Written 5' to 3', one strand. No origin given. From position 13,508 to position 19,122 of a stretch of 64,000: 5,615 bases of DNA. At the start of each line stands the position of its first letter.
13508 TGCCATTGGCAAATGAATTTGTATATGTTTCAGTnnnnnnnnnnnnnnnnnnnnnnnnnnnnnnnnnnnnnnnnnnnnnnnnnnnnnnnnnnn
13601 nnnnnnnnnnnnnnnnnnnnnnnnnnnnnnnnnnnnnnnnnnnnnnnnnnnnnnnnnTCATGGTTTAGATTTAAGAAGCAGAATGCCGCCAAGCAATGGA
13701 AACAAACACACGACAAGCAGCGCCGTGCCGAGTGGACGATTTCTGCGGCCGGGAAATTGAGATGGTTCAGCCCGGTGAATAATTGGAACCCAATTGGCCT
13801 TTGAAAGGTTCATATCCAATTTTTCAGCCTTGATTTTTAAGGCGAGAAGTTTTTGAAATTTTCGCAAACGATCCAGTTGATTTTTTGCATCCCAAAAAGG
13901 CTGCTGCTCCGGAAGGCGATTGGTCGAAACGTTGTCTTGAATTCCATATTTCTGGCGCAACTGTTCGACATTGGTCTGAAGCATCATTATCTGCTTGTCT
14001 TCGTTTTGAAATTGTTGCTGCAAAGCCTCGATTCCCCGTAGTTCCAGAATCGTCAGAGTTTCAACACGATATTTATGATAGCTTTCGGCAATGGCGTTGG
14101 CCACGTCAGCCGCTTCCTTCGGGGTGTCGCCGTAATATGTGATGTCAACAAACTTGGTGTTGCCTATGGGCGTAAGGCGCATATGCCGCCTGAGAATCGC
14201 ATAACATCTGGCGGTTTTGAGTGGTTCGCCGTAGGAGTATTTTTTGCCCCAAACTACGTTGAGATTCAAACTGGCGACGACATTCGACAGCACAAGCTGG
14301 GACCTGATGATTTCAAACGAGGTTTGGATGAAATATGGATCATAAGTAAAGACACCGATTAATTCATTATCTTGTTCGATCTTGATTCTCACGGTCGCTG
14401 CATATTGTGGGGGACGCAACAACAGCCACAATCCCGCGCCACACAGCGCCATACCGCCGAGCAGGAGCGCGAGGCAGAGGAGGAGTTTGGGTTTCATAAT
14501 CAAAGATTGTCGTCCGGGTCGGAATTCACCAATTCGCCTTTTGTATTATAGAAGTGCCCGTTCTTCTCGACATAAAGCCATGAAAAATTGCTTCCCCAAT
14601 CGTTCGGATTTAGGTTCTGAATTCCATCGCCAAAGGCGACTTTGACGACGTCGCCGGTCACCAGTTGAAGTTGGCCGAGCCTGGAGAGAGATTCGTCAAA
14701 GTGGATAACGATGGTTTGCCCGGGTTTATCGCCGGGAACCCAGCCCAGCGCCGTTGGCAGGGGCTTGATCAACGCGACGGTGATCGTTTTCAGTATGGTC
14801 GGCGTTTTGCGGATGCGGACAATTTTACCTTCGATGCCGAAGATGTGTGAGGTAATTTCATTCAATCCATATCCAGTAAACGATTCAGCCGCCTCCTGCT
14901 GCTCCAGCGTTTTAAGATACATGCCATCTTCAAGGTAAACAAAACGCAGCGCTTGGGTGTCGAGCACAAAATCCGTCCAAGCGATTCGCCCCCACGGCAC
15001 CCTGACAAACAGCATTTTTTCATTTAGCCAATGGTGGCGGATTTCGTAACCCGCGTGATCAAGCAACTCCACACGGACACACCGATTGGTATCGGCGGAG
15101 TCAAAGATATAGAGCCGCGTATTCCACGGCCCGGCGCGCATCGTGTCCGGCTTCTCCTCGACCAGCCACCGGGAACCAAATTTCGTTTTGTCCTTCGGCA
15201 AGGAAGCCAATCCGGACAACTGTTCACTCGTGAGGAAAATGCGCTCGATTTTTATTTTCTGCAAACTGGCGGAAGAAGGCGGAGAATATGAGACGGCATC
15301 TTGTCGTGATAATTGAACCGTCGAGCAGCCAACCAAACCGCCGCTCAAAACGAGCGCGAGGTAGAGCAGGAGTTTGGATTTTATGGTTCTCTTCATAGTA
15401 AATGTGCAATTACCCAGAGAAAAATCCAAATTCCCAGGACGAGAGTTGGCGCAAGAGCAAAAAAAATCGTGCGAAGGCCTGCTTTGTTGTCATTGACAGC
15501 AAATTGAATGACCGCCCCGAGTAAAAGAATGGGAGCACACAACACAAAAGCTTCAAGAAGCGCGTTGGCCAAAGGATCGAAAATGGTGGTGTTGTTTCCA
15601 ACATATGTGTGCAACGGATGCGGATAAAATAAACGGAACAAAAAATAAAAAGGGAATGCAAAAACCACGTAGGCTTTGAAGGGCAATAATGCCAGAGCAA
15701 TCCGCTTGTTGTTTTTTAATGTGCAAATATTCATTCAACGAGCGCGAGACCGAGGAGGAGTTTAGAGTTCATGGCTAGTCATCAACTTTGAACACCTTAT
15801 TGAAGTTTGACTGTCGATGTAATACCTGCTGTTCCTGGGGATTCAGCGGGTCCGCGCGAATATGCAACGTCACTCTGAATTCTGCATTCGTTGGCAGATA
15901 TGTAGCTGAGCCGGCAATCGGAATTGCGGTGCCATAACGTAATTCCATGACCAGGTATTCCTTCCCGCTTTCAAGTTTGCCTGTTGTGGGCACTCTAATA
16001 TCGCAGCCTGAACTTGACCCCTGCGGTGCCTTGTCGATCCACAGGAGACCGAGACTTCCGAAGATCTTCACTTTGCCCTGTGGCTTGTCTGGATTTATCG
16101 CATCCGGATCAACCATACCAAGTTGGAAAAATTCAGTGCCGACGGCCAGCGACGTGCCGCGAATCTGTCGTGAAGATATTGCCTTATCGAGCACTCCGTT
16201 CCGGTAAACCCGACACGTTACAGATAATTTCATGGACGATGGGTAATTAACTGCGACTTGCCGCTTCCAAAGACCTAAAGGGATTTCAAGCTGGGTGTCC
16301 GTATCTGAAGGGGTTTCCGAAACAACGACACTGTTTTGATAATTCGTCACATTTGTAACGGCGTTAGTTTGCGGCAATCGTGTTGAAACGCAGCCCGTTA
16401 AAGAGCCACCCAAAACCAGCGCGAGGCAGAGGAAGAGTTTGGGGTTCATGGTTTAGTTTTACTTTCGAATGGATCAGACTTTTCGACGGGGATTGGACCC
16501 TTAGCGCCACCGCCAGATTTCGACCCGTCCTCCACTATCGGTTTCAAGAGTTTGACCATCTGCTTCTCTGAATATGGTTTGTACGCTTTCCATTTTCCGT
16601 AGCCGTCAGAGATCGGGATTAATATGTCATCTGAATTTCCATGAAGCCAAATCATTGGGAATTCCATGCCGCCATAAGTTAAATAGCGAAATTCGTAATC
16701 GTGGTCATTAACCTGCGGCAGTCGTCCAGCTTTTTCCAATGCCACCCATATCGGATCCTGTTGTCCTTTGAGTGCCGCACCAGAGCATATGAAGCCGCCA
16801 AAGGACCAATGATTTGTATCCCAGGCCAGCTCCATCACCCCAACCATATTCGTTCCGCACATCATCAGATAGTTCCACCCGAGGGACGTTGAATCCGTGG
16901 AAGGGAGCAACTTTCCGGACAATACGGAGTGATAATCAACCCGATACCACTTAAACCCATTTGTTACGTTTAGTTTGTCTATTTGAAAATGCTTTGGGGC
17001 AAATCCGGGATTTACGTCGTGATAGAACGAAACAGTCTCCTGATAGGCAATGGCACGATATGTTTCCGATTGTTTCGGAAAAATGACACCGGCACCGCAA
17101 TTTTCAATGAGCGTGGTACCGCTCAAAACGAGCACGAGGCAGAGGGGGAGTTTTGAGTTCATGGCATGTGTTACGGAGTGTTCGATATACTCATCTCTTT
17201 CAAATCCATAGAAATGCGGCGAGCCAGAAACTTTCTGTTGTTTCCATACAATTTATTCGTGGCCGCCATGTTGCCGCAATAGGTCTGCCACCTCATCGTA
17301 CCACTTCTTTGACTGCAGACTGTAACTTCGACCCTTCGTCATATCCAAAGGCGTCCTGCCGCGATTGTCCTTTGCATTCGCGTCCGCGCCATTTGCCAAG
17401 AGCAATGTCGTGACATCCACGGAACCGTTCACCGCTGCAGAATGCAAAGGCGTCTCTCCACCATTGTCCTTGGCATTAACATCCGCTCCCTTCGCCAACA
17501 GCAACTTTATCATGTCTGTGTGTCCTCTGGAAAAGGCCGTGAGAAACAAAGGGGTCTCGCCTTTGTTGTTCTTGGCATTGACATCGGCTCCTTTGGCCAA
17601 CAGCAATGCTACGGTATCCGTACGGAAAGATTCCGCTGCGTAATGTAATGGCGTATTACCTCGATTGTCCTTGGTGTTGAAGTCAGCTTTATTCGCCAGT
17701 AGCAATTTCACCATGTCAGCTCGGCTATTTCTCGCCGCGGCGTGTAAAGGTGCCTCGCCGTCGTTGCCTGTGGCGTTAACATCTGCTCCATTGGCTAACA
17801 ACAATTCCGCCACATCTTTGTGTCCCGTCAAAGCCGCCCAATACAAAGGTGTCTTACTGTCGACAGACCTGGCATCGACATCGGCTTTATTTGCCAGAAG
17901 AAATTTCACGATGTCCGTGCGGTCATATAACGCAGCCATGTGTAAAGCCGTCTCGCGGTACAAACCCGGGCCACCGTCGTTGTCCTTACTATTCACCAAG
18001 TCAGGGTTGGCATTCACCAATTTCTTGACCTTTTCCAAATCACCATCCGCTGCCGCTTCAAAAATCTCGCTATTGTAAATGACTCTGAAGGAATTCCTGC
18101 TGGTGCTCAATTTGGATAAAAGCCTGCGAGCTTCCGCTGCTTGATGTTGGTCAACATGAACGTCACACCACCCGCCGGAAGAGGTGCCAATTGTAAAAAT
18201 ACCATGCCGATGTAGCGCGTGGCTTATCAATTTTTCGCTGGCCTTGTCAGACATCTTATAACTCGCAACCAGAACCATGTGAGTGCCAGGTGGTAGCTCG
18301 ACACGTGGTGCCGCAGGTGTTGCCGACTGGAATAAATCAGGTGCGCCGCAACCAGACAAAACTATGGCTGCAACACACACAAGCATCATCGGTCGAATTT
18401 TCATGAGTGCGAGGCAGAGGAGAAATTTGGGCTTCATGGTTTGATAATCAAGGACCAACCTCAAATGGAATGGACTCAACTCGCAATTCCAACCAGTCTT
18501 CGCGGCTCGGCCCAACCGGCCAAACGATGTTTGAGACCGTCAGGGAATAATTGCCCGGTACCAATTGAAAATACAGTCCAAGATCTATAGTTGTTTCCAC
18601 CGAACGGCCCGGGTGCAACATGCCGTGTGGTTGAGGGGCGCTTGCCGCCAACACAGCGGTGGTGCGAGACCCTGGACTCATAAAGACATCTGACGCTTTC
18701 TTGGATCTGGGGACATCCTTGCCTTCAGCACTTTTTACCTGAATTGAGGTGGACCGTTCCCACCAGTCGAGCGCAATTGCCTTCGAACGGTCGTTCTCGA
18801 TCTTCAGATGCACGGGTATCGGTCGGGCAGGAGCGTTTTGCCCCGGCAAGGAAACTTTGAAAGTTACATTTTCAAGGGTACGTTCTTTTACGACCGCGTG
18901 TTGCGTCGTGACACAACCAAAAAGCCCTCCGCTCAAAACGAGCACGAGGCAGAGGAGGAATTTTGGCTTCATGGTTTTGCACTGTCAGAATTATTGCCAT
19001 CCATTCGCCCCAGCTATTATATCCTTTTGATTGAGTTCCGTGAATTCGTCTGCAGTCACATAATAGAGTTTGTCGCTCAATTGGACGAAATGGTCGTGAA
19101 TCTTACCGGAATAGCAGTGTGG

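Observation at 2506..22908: A ~45-nt signal-peptide cassette conserved at nucleotide level heads about 17 otherwise unrelated genes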

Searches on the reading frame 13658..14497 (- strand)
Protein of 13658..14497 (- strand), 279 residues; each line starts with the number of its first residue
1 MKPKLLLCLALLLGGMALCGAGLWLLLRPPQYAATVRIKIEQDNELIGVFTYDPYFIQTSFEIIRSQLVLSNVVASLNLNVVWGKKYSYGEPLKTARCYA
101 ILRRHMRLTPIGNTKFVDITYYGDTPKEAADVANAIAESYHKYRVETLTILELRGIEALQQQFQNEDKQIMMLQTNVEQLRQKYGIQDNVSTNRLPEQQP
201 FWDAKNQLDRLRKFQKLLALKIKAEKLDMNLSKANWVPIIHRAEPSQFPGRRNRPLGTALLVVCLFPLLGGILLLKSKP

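Call 9: search_protein_families(library=pfam, max_evalue=0.01, proteins=[window:13658-14497:-])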
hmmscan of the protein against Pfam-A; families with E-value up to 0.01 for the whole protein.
window:13658-14497:- (279 aa): 1 family
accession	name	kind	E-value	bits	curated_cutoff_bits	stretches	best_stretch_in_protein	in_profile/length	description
PF02706.20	Wzz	-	0.00069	20.3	25.5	1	16-76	25-90/91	Chain length determinant protein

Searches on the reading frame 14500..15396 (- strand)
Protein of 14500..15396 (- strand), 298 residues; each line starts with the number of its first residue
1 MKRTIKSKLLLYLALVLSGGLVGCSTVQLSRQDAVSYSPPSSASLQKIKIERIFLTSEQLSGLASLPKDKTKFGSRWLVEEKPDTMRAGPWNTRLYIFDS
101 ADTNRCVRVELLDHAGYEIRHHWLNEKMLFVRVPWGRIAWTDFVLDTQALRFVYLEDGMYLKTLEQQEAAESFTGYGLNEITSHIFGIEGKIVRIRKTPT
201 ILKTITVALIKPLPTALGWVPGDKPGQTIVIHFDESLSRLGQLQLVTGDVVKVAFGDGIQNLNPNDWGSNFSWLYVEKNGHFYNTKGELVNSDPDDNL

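Call 9: search_protein_families(library=pfam, max_evalue=0.01, proteins=[window:14500-15396:-])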
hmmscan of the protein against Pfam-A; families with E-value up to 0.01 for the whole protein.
window:14500-15396:- (298 aa): 0 families

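Call 46: search_protein_families(library=ncbifam, max_evalue=0.01, proteins=[window:14500-15396:-])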
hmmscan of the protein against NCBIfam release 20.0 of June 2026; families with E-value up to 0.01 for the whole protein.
window:14500-15396:- (298 aa): 0 families

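Call 75: search_solved_structures(query=window:14500-15396:-, max_evalue=0.1)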
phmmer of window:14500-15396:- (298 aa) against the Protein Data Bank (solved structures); distinct sequences matched with E-value up to 0.1: 0.

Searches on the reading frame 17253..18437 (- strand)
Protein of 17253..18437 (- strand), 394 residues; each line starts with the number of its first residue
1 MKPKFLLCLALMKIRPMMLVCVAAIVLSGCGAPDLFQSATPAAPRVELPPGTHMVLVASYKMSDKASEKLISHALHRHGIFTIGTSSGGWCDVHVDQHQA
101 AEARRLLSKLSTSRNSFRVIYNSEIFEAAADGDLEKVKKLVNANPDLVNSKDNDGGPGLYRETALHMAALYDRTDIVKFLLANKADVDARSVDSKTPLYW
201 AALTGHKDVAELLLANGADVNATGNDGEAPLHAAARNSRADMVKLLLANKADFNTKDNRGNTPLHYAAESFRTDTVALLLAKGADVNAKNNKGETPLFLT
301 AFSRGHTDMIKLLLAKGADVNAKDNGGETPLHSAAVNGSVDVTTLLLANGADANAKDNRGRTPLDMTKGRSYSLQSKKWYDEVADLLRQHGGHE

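Call 9: search_protein_families(library=pfam, max_evalue=0.01, proteins=[window:17253-18437:-])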
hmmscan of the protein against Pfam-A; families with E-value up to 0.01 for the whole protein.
window:17253-18437:- (394 aa): 8 families
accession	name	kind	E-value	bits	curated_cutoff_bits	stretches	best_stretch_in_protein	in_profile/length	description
PF00023.36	Ank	-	2.1e-57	188.3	21.1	6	260-291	2-33/33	Ankyrin repeat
PF13637.12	Ank_4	-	4.1e-55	183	22.7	7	300-347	3-50/50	Ankyrin repeats (many copies)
PF12796.13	Ank_2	-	3.8e-54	181.7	27.3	3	275-357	12-90/90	Ankyrin repeats (3 copies)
PF13857.12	Ank_5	-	4.5e-49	164.3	27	6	213-267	1-56/56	Ankyrin repeats (many copies)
PF13606.12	Ank_3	-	5.9e-43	139.7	22.3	5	161-189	2-30/30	Ankyrin repeat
PF24521.3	Ank_KRIT1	-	2.5e-15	56.9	80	3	165-269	22-127/149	KRIT1 ankyrin-repeats domain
PF23745.1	ANK_LRRK2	-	9.7e-06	25.9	27.5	0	201-251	38-88/130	LRRK2 ANK repeat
PF24407.1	HTH_upst_double_PIN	-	5.8e-05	23.8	27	0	251-290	16-54/70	HTH_upstream_double_PIN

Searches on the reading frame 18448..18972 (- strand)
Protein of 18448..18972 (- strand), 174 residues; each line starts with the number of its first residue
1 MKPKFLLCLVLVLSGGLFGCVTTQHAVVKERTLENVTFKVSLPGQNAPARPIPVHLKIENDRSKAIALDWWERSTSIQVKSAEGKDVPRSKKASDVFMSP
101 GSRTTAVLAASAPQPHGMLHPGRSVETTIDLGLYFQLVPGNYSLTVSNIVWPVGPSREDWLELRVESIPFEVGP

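Call 9: search_protein_families(library=pfam, max_evalue=0.01, proteins=[window:18448-18972:-])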
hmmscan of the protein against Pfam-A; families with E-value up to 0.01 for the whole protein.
window:18448-18972:- (174 aa): 0 families

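Call 46: search_protein_families(library=ncbifam, max_evalue=0.01, proteins=[window:18448-18972:-])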
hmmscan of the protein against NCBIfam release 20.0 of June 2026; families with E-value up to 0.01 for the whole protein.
window:18448-18972:- (174 aa): 0 families

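Call 74: search_solved_structures(query=window:18448-18972:-, max_evalue=0.1)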
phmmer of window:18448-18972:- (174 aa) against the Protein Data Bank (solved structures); distinct sequences matched with E-value up to 0.1: 1.
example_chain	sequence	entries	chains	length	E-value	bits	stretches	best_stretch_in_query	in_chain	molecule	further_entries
9q8o_B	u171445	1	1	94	0.0056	20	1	67-148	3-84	Protein SGT1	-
